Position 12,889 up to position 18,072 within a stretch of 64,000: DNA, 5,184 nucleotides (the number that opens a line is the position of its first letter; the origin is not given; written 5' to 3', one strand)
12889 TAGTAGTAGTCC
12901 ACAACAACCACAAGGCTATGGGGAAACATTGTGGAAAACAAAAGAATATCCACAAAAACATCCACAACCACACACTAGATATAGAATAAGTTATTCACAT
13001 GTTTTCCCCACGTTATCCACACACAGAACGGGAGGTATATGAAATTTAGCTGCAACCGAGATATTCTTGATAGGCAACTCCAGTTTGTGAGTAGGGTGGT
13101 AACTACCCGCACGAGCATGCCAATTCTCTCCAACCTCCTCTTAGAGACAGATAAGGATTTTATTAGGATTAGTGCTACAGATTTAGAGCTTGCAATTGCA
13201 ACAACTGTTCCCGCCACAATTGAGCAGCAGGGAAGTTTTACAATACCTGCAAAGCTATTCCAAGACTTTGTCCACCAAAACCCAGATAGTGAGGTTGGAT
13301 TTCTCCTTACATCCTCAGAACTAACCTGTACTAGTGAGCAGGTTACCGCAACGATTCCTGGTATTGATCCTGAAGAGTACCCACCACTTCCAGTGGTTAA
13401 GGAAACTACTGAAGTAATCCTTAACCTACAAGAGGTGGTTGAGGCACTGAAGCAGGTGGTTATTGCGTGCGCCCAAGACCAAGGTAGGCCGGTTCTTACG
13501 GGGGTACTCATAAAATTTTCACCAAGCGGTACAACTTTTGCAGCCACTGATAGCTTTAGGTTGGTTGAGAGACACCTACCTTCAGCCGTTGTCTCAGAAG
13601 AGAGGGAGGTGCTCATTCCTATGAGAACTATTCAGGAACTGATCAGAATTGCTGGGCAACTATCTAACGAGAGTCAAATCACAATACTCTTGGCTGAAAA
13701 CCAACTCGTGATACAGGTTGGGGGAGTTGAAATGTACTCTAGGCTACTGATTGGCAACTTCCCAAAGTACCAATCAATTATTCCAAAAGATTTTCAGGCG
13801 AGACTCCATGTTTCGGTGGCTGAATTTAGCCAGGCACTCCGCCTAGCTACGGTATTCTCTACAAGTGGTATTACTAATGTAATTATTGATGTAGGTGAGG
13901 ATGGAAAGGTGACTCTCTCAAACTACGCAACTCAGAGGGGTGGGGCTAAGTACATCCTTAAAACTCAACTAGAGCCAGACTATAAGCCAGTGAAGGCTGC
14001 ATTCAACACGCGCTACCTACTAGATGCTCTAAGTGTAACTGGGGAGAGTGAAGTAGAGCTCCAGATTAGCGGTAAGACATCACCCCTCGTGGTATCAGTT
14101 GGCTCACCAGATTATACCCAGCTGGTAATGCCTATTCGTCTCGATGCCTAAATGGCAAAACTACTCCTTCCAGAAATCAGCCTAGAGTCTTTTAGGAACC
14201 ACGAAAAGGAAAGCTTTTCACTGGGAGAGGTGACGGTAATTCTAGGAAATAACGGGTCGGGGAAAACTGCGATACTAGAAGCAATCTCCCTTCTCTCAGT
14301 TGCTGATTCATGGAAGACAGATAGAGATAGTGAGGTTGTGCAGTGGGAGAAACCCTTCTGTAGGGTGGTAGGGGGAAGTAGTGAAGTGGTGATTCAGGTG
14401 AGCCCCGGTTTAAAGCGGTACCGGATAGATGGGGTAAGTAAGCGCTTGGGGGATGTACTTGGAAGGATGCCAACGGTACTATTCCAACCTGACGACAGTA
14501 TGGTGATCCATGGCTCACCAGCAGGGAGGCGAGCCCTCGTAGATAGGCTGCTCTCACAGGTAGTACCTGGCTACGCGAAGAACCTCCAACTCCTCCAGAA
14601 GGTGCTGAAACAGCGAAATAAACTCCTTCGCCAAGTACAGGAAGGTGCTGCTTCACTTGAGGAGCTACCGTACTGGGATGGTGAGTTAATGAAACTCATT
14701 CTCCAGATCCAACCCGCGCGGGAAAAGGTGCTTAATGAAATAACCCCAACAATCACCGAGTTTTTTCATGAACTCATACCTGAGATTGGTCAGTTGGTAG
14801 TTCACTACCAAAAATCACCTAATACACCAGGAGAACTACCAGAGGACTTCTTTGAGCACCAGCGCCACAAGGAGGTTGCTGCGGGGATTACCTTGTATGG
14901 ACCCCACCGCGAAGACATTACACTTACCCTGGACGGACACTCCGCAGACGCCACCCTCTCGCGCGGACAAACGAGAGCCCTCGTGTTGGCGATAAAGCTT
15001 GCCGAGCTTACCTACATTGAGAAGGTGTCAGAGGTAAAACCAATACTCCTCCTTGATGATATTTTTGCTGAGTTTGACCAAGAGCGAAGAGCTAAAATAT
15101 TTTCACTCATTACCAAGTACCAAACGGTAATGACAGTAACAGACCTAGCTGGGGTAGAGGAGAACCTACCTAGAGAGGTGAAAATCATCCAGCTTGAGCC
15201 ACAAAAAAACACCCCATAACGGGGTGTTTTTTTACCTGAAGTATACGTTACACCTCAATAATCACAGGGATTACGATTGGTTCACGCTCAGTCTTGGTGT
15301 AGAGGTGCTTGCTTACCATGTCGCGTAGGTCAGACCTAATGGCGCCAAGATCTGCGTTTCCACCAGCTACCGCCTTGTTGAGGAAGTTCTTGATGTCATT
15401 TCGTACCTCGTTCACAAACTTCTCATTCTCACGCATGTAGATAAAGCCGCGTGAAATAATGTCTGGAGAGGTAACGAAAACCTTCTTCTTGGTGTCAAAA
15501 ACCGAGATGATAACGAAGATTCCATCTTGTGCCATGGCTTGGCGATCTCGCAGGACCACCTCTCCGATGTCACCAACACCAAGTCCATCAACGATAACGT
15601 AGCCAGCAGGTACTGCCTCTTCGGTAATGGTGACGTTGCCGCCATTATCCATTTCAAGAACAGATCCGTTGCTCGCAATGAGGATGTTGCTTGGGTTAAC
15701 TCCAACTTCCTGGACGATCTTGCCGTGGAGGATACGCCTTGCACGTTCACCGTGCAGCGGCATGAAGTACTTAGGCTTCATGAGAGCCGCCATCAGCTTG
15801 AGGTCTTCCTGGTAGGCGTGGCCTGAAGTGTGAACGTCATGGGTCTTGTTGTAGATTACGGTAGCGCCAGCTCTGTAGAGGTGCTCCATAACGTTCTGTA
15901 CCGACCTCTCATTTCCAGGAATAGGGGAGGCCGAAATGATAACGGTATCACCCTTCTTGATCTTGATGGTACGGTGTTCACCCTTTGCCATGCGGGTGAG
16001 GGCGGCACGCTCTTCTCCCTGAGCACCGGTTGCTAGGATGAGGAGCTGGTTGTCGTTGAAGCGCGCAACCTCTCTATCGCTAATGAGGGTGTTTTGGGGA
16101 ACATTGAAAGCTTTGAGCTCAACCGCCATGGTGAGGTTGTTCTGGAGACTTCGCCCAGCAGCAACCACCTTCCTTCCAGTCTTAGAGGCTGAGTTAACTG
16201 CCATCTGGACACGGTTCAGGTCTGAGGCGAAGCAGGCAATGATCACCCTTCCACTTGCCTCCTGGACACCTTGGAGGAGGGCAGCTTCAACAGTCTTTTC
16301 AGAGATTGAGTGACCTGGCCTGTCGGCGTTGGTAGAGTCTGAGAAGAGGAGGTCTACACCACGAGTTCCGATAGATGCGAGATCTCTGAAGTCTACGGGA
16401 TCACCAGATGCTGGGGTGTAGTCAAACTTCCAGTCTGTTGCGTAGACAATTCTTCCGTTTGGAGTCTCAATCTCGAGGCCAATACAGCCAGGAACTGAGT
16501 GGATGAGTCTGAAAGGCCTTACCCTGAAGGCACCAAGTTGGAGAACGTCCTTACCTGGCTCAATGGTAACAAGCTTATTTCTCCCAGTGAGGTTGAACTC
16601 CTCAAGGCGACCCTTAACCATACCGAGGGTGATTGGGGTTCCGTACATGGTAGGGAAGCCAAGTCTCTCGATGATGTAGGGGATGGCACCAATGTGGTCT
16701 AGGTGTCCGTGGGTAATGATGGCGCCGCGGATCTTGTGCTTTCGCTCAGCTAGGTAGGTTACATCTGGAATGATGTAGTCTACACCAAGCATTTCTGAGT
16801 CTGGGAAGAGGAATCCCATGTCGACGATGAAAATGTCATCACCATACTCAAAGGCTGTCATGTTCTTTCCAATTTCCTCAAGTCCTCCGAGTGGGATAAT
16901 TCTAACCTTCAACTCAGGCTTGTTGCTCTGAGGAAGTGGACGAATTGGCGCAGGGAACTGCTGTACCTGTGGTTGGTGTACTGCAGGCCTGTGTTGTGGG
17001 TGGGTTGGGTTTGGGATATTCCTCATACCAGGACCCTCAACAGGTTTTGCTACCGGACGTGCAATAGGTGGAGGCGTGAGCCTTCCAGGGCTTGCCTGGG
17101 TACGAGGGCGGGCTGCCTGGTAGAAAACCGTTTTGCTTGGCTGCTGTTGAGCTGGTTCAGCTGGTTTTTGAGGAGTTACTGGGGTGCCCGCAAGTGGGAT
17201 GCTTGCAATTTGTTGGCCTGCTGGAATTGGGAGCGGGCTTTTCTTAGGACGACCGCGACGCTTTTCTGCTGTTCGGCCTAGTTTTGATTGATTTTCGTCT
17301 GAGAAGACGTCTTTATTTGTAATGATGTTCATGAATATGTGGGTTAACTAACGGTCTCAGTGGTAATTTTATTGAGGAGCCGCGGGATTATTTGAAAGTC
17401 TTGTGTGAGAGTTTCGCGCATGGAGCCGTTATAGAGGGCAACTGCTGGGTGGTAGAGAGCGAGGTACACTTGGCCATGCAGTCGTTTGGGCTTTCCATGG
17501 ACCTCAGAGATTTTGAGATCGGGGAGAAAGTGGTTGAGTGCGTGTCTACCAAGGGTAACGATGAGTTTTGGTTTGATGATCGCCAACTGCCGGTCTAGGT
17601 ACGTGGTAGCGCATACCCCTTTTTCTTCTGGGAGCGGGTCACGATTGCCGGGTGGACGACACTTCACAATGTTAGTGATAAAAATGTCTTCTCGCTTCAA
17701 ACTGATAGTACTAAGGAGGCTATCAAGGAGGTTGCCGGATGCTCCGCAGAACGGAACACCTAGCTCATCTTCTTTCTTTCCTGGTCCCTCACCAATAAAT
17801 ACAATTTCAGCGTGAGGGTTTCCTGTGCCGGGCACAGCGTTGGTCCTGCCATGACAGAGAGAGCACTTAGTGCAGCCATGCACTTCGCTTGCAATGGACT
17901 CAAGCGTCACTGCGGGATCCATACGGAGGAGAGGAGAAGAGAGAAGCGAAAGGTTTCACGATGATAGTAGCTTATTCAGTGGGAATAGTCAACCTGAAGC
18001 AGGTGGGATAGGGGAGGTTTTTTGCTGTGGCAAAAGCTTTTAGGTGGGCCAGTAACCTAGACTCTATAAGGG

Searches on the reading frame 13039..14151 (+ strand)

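Call 9: search_protein_families(library=pfam, proteins=[window:13039-14151:+], max_evalue=0.01)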
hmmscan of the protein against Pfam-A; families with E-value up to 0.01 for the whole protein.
window:13039-14151:+ (370 aa): 3 families
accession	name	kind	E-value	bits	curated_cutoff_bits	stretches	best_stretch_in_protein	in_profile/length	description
PF00712.24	DNA_pol3_beta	-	1.9e-33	115.6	24.4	2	1-118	1-120/120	DNA polymerase III beta subunit, N-terminal domain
PF02767.21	DNA_pol3_beta_2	-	5e-28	98.2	27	2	129-243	3-116/116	DNA polymerase III beta subunit, central domain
PF02768.20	DNA_pol3_beta_3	-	4.8e-18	65.6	27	1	246-367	2-121/121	DNA polymerase III beta subunit, C-terminal domain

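Call 10: search_protein_families(library=ncbifam, proteins=[window:13039-14151:+], max_evalue=0.01)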
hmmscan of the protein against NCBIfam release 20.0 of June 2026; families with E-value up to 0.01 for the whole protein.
window:13039-14151:+ (370 aa): 3 families
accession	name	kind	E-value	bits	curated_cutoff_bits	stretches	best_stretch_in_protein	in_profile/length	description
TIGR00663.1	dnan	equivalog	1.9e-76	257.4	137.65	1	1-368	1-367/367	DNA polymerase III subunit beta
NF004184.0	PRK05643.3-2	equivalog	4.9e-32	111.3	443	1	1-367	1-374/375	DNA polymerase III subunit beta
NF011508.0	PRK14946.1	equivalog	2.3e-21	76.4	513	1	1-363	1-361/366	DNA polymerase III subunit beta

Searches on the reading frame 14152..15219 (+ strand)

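Call 9: search_protein_families(library=pfam, proteins=[window:14152-15219:+], max_evalue=0.01)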
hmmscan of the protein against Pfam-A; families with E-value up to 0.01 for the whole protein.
window:14152-15219:+ (355 aa): 7 families
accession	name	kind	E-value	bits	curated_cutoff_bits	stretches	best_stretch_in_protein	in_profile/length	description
PF02463.25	SMC_N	-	4.9e-16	59.3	40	1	7-325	3-188/220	RecF/RecN/SMC N terminal domain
PF13476.12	AAA_23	-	4.5e-09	37.7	27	1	9-53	2-47/201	AAA domain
PF13175.12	AAA_15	-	3.6e-08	33.9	32.1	1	8-69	5-64/374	AAA ATPase domain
PF00005.33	ABC_tran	-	7.1e-06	27.1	25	1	22-50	8-36/137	ABC transporter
PF13304.12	AAA_21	-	7.8e-06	26.6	27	1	27-54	1-26/304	AAA domain, putative AbiEii toxin, Type IV TA system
PF13555.12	AAA_29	-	3e-05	24.1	27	1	14-53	12-50/61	P-loop containing region of AAA domain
PF20720.3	nSTAND3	-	0.0014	18.8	27.2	0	27-66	19-58/155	Novel STAND NTPase 3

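Call 10: search_protein_families(library=ncbifam, proteins=[window:14152-15219:+], max_evalue=0.01)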
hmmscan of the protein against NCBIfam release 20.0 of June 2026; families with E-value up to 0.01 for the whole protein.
window:14152-15219:+ (355 aa): 31 families (the best 25 are shown)
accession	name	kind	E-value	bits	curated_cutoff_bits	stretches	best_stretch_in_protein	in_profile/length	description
TIGR00611.2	recf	equivalog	5.6e-85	285.5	172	1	8-330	3-339/339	DNA replication/repair protein RecF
NF010680.0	PRK14079.1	equivalog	1.8e-54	185.1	386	1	8-331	5-327/349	recombination protein F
NF045487.1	ASRP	equivalog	1.4e-08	33.9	300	1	280-331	539-590/593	archaea-specific SMC-related protein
NF003034.1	PRK03918.1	equivalog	5.6e-08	31.2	700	1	6-94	3-88/878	DNA double-strand break repair ATPase Rad50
NF041760.1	PtuA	equivalog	2.5e-07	30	500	1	3-47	49-94/524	retron Ec78 anti-phage system effector ATPase PtuA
NF010068.0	PRK13548.1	equivalog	5.7e-06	25.6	261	1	22-46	28-52/261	heme ABC transporter ATP-binding protein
NF041034.1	Rad50_Sulf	equivalog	8.5e-06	23.9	1000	1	8-58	5-56/872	DNA double-strand break repair ATPase Rad50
NF053563.1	Rkd4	equivalog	9.7e-06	24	860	1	7-45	4-43/747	arcadin-4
TIGR00618.1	sbcc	subfamily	2.3e-05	22.6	478.5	1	11-91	11-90/1043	exonuclease subunit SbcC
NF002244.0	PRK01156.1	equivalog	8.5e-05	20.8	847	0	9-58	6-55/895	DNA double-strand break repair ATPase Rad50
TIGR01189.1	ccmA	equivalog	0.00011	22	131.6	0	22-53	23-54/198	heme ABC exporter ATP-binding protein CcmA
NF040873.1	AztA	equivalog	0.00011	21.9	220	1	22-46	15-39/191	zinc ABC transporter ATP-binding protein AztA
NF002572.0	PRK02224.1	equivalog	0.00024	19.5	1087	1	8-45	5-43/888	DNA double-strand break repair ATPase Rad50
NF047739.1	antiphage_MADS3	equivalog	0.00026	20.3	420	1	8-49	4-45/427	methylation-associated defense system AAA family ATPase MAD3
TIGR03411.1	urea_trans_UrtD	equivalog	0.00043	20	304.1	0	10-46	11-49/242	urea ABC transporter ATP-binding protein UrtD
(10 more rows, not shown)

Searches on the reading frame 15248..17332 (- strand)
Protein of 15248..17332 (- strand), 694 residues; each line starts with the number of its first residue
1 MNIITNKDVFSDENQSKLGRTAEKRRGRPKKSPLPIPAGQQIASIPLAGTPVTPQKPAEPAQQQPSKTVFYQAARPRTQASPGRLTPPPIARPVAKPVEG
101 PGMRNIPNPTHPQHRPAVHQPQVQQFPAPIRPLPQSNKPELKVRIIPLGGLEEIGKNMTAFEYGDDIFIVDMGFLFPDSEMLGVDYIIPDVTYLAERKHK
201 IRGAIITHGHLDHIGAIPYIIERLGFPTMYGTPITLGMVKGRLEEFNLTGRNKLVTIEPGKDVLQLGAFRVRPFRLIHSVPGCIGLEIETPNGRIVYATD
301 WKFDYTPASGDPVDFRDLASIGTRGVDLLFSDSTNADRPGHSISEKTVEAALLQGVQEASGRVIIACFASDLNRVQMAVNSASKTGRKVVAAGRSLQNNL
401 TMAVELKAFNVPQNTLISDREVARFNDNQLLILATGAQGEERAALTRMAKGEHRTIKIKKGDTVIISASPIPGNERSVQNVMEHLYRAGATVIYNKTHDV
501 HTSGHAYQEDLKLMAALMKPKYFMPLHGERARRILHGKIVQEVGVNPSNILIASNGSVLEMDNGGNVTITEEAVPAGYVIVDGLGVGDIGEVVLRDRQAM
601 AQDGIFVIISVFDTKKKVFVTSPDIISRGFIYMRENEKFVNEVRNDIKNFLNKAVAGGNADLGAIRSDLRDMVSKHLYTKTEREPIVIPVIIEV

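Call 12: search_protein_families(library=pfam, proteins=[window:15248-17332:-], max_evalue=0.001)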
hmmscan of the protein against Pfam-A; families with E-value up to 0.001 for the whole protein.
window:15248-17332:- (694 aa): 5 families
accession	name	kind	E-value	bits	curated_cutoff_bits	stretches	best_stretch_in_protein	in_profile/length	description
PF22505.1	RNase_J_b_CASP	-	9.7e-45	151.9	27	1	361-485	2-126/126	Ribonuclease J, beta-CASP domain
PF17770.6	RNase_J_C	-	3.9e-28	98.9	23.8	1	593-694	1-102/102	Ribonuclease J C-terminal domain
PF12706.13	Lactamase_B_2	-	3.1e-11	43.7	27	1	198-353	28-189/200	Beta-lactamase superfamily domain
PF00753.33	Lactamase_B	-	4.1e-10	40.3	22.7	1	163-352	13-182/196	Metallo-beta-lactamase superfamily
PF07521.17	RMMBL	-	1.1e-07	32.1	21.6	1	497-531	8-43/63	Zn-dependent metallo-hydrolase RNA specificity domain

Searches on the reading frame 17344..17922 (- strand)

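Call 12: search_protein_families(library=pfam, proteins=[window:17344-17922:-], max_evalue=0.001)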
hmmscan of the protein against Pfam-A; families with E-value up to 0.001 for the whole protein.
window:17344-17922:- (192 aa): 1 family
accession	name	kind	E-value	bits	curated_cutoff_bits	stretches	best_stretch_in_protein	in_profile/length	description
PF03167.25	UDG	-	1.2e-33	116.6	24.3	1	31-168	1-127/141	Uracil DNA glycosylase superfamily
